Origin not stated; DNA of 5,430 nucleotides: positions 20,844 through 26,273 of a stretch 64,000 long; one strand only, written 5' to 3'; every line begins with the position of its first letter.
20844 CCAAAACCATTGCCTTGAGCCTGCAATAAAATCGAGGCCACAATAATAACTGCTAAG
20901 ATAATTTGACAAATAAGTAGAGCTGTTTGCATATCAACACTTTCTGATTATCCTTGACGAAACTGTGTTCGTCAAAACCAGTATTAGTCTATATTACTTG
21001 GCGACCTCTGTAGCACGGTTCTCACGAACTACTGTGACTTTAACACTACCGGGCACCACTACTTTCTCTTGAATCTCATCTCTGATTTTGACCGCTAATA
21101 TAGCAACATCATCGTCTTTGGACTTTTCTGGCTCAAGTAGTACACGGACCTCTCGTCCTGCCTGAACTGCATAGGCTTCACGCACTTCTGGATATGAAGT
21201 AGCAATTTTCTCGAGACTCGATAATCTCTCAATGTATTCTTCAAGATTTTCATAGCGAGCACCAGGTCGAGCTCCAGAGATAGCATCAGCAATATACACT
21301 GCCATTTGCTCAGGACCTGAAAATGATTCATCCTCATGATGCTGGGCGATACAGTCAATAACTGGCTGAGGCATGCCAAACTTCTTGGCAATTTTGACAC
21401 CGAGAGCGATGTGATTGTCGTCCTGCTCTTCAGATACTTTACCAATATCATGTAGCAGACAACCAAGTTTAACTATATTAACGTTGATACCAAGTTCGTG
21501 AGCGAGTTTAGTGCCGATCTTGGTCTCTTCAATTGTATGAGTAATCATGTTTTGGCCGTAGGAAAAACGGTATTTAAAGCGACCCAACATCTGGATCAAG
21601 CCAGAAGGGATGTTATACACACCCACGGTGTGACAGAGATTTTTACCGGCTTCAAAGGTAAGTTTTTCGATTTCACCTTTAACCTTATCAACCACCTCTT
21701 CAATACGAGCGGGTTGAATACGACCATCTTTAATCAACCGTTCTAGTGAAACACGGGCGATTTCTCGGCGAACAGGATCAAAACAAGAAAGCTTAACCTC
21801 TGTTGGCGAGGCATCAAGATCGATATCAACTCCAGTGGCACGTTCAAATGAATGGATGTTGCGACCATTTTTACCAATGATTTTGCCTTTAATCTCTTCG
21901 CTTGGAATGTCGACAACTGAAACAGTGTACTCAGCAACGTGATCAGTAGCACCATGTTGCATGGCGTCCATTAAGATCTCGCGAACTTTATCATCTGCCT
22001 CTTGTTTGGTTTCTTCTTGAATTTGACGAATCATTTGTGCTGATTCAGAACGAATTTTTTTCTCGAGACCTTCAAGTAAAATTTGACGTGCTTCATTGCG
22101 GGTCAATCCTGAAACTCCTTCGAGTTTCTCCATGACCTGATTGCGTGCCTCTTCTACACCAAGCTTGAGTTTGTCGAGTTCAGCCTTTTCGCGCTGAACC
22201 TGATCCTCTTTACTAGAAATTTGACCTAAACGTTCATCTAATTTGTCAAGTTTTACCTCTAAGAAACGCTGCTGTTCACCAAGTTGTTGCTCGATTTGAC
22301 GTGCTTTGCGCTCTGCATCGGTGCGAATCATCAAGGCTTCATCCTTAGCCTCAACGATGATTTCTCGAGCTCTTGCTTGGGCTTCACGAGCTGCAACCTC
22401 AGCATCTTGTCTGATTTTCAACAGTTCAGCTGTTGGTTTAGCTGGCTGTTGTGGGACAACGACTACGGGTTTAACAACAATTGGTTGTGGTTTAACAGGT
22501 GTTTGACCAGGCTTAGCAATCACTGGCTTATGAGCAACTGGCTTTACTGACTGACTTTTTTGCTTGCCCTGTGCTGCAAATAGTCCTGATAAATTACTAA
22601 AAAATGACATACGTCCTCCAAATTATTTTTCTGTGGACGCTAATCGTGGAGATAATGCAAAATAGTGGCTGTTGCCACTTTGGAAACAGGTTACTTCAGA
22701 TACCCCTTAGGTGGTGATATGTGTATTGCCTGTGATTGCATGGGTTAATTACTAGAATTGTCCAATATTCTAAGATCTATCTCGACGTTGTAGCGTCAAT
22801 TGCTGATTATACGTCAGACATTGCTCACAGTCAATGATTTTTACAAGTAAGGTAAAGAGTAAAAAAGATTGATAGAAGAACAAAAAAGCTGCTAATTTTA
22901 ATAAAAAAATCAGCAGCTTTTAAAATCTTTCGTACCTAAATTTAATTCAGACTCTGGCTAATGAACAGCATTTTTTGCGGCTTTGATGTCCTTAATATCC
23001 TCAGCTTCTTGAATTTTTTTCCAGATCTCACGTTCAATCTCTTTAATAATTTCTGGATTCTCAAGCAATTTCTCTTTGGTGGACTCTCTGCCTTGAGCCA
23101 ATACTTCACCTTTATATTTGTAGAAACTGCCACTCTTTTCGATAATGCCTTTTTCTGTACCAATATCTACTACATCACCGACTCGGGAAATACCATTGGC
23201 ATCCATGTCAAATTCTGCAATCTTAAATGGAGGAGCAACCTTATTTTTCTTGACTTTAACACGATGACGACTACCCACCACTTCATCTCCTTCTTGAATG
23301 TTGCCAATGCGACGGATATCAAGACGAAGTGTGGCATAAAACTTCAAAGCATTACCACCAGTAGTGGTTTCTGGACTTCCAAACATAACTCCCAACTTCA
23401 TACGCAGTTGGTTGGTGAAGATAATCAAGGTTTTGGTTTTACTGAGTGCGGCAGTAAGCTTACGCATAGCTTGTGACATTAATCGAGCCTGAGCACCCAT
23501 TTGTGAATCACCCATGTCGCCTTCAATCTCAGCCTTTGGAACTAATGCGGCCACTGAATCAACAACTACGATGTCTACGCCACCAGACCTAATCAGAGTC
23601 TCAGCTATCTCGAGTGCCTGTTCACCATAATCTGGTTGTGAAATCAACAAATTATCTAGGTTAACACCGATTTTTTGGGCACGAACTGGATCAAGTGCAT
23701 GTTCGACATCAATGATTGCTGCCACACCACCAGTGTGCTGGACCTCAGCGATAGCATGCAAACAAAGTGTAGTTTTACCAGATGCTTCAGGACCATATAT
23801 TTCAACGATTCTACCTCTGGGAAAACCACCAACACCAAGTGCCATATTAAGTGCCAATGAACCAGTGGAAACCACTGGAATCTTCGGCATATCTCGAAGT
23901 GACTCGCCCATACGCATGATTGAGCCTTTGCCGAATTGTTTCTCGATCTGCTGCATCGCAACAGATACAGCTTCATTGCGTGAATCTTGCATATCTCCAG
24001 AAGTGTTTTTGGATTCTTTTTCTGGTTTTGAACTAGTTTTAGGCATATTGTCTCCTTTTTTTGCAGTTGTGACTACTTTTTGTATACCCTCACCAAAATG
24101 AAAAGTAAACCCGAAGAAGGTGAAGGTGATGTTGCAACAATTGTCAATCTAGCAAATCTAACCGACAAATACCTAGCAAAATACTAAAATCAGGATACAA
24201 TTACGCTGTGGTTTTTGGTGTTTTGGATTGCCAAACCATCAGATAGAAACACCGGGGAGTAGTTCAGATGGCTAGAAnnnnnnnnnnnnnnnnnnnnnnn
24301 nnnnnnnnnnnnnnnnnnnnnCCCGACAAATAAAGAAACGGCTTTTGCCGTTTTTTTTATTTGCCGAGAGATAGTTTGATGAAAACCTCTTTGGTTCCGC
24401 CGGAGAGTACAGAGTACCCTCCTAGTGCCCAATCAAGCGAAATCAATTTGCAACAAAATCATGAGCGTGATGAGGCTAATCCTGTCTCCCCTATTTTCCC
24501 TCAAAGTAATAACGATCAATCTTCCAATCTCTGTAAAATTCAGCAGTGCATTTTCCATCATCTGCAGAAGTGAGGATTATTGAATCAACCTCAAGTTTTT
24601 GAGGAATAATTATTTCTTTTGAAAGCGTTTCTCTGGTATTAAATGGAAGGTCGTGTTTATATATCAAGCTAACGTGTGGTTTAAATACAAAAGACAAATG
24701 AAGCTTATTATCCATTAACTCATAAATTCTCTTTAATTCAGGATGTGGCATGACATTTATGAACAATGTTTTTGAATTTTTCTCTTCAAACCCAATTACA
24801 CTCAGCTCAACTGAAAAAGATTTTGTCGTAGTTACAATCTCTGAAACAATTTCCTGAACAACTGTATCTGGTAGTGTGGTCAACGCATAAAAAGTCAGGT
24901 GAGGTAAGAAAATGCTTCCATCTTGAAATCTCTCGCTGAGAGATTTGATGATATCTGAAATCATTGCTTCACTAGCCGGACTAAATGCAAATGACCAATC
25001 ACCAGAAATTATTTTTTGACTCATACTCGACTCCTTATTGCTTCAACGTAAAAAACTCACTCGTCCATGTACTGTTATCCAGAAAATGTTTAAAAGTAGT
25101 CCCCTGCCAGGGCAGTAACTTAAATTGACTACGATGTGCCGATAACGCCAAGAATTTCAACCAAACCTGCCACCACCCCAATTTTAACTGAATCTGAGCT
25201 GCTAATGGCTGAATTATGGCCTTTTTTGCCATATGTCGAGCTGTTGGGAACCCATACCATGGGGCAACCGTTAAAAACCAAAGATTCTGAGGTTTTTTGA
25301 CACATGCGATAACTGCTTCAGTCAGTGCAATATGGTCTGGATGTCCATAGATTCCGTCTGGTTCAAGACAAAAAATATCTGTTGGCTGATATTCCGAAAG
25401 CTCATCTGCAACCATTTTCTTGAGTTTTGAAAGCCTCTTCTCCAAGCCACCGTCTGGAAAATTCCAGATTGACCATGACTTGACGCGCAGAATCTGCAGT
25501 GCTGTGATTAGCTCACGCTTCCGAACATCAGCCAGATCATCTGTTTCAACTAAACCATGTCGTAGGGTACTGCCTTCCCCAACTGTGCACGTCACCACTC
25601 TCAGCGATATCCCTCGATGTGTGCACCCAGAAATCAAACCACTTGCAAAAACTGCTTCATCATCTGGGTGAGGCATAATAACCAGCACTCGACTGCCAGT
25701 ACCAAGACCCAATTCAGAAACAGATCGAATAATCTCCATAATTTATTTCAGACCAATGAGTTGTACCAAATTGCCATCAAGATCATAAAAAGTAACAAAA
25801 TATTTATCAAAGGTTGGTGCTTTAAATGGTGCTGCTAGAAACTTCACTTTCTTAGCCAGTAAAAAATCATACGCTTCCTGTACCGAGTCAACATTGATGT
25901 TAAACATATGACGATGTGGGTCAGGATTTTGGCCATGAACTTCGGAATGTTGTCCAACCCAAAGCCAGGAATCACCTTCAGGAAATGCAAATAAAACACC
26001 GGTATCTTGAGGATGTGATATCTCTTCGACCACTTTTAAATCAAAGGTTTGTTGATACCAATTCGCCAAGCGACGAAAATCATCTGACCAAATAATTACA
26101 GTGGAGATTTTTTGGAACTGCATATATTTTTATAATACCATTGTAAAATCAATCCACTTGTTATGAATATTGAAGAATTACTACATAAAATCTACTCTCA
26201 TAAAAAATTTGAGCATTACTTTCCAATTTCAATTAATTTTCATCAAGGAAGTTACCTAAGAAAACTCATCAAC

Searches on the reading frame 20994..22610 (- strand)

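Call 41: search_protein_families(library=pfam, max_evalue=0.00001, proteins=[window:20994-22610:-])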
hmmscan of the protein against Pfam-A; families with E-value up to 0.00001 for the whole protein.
window:20994-22610:- (538 aa): 3 families
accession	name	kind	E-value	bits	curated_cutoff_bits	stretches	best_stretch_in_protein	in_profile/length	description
PF12072.13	RNase_Y_N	-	1e-27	97.3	32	1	71-224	41-201/201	RNase Y N-terminal region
PF01966.28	HD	-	6.3e-14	52.7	22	1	356-445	2-114/116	HD domain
PF00013.35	KH_1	-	7.5e-07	29.3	21.5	1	233-286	4-61/66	KH domain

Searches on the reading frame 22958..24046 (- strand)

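Call 41: search_protein_families(library=pfam, max_evalue=0.00001, proteins=[window:22958-24046:-])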
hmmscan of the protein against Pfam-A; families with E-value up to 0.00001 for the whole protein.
window:22958-24046:- (362 aa): 4 families
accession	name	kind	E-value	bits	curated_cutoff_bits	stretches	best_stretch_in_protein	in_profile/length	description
PF00154.27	RecA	-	8.5e-129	429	27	1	26-281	2-255/262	recA bacterial DNA recombination protein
PF21096.2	RecA_C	-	3.5e-20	72.3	27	1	290-345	1-56/57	RecA C-terminal domain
PF08423.17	Rad51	-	7.9e-10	38.8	22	1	58-246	7-211/244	Rad51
PF06745.19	ATPase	-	2e-06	27.8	26.6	0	61-133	3-77/231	KaiC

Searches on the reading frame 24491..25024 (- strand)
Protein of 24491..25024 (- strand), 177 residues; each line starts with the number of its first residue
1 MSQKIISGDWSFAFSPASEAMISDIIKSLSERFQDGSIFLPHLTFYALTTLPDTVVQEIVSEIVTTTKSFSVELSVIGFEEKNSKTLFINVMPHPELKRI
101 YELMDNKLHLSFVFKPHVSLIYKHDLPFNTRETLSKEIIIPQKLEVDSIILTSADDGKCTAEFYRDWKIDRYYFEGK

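Call 41: search_protein_families(library=pfam, max_evalue=0.00001, proteins=[window:24491-25024:-])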
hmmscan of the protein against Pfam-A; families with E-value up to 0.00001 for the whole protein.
window:24491-25024:- (177 aa): 2 families
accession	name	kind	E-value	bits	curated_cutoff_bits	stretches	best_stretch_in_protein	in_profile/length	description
PF13563.12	2_5_RNA_ligase2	-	3.2e-07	30.9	27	1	41-157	26-151/152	2'-5' RNA ligase superfamily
PF07823.17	CPDase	-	3.9e-06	27.1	21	0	21-131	18-147/199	Cyclic phosphodiesterase-like protein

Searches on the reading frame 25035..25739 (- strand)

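Call 41: search_protein_families(library=pfam, max_evalue=0.00001, proteins=[window:25035-25739:-])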
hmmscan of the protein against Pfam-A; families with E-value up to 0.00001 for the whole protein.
window:25035-25739:- (234 aa): 1 family
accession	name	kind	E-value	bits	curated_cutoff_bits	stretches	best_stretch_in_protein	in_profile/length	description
PF02585.22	PIG-L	-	6.6e-30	104.7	28.2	1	19-146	1-128/129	GlcNAc-PI de-N-acetylase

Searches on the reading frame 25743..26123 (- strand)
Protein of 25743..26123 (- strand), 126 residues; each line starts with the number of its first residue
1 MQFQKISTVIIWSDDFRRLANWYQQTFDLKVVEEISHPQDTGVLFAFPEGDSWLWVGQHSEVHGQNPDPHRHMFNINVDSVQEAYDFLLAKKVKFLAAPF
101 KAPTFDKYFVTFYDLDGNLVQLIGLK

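Call 41: search_protein_families(library=pfam, max_evalue=0.00001, proteins=[window:25743-26123:-])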
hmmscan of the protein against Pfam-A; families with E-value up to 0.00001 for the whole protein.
window:25743-26123:- (126 aa): 1 family
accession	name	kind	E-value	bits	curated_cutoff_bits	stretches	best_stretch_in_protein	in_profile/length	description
PF00903.31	Glyoxalase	-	5.3e-15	56.3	20.6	1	6-122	2-121/121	Glyoxalase/Bleomycin resistance protein/Dioxygenase superfamily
